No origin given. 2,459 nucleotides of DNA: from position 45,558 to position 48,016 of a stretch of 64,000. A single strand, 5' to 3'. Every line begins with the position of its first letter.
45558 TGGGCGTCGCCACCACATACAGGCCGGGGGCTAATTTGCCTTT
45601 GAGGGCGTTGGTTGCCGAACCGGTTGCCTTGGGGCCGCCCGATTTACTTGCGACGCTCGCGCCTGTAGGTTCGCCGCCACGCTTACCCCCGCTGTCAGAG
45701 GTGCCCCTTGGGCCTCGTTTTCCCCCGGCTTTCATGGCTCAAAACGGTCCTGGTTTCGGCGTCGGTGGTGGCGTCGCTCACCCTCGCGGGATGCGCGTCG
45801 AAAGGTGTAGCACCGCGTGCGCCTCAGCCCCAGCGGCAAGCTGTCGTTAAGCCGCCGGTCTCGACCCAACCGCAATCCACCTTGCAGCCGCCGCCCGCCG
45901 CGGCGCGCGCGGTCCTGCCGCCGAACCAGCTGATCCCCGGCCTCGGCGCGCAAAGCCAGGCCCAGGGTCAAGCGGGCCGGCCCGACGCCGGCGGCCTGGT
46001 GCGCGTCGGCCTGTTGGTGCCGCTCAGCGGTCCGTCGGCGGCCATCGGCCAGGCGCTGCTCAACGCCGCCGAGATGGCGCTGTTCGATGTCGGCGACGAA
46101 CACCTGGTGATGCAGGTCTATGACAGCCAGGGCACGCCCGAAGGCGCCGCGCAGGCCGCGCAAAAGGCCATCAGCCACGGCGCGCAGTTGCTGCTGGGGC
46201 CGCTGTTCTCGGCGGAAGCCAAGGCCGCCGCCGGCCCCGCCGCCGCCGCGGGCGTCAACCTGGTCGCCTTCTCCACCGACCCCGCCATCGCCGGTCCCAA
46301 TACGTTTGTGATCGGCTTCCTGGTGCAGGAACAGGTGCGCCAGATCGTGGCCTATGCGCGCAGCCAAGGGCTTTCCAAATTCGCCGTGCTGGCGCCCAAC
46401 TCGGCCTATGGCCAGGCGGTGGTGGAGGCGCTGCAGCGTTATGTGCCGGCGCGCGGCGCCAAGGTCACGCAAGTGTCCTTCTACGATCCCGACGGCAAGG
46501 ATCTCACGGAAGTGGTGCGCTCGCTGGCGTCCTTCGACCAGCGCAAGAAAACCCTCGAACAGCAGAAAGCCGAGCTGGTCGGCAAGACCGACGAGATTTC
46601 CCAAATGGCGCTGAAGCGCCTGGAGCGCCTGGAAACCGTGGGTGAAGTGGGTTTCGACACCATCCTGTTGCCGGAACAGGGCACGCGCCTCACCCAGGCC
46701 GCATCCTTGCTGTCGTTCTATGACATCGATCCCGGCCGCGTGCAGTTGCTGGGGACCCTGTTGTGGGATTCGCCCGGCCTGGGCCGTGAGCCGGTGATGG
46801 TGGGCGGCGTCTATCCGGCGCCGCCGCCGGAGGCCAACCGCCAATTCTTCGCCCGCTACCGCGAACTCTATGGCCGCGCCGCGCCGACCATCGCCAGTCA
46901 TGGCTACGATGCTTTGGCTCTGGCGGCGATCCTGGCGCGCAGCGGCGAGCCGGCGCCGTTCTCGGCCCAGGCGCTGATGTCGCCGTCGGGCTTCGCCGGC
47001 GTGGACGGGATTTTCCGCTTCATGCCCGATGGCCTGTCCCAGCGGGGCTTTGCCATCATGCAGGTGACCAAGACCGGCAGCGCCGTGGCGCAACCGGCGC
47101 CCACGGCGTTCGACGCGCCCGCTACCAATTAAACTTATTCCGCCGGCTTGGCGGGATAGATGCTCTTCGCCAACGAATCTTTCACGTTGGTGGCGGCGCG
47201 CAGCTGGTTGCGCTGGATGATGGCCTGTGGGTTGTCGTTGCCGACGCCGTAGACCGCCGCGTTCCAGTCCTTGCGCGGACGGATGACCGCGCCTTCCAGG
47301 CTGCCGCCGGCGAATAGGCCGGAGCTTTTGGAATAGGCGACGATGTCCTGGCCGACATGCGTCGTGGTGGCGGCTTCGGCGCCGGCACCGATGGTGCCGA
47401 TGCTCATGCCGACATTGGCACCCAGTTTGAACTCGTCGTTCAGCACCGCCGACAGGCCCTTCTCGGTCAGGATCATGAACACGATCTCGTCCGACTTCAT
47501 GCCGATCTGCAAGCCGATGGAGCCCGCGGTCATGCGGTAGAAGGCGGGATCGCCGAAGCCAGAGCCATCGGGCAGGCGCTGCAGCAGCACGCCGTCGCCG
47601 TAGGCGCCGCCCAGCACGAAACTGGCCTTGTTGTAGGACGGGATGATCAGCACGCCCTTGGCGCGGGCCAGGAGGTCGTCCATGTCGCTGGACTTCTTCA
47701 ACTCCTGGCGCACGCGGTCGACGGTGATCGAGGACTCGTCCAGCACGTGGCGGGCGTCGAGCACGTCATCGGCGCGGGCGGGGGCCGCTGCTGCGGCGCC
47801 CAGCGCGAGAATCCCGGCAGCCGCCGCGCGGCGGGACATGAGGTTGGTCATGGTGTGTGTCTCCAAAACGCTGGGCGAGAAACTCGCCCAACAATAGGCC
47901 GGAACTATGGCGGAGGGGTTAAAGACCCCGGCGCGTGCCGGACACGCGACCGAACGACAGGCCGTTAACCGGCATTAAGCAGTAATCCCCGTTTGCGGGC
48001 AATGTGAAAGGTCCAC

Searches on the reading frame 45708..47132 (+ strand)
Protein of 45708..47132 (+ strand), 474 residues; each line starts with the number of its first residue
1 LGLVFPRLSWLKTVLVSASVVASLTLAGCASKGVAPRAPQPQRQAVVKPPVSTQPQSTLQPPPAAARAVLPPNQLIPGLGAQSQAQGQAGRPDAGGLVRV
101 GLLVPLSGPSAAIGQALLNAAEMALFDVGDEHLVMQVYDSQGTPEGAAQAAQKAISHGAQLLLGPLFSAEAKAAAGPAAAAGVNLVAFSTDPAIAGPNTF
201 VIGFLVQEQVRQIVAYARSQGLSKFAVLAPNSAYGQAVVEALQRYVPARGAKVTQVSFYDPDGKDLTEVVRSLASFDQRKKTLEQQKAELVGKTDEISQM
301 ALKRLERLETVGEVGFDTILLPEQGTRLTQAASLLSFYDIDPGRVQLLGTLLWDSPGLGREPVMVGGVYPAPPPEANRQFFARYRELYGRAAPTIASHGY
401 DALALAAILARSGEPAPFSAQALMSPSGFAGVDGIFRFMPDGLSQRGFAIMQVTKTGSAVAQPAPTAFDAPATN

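Call 20: search_protein_families(library=ncbifam, proteins=[window:45708-47132:+], max_evalue=0.00001)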
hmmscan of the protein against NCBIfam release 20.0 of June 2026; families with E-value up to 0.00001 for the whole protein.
window:45708-47132:+ (474 aa): 0 families

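Call 36: search_protein_families(library=pfam, proteins=[window:45708-47132:+], max_evalue=0.001)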
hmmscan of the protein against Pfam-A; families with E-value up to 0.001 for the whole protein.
window:45708-47132:+ (474 aa): 4 families
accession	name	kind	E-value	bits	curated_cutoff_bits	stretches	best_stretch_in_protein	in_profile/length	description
PF13458.12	Peripla_BP_6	-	1e-40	140.9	31.7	2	98-274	2-187/343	Periplasmic binding protein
PF04348.19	LppC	-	7.1e-11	41.8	28.8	1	98-290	219-413/563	LppC putative lipoprotein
PF01094.35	ANF_receptor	-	1.6e-08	34.5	25.4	1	119-274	4-170/353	Receptor family ligand binding region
PF13433.12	Peripla_BP_5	-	0.00083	19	27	0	98-276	1-187/363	Periplasmic binding protein domain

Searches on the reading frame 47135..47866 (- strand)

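Call 20: search_protein_families(library=ncbifam, proteins=[window:47135-47866:-], max_evalue=0.00001)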
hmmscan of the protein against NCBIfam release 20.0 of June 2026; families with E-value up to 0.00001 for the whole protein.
window:47135-47866:- (243 aa): 1 family
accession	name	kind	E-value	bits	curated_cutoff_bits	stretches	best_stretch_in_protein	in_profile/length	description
NF049970.1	lipo_BPSL1445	equivalog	4.3e-23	81.8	200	1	10-195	9-189/194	BPSL1445 family SYLF domain-containing lipoprotein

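Call 36: search_protein_families(library=pfam, proteins=[window:47135-47866:-], max_evalue=0.001)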
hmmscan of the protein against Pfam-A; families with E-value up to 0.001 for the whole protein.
window:47135-47866:- (243 aa): 1 family
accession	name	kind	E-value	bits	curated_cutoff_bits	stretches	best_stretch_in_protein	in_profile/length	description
PF04366.17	Ysc84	-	2e-28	99.1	25.1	1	114-221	2-111/127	Las17-binding protein actin regulator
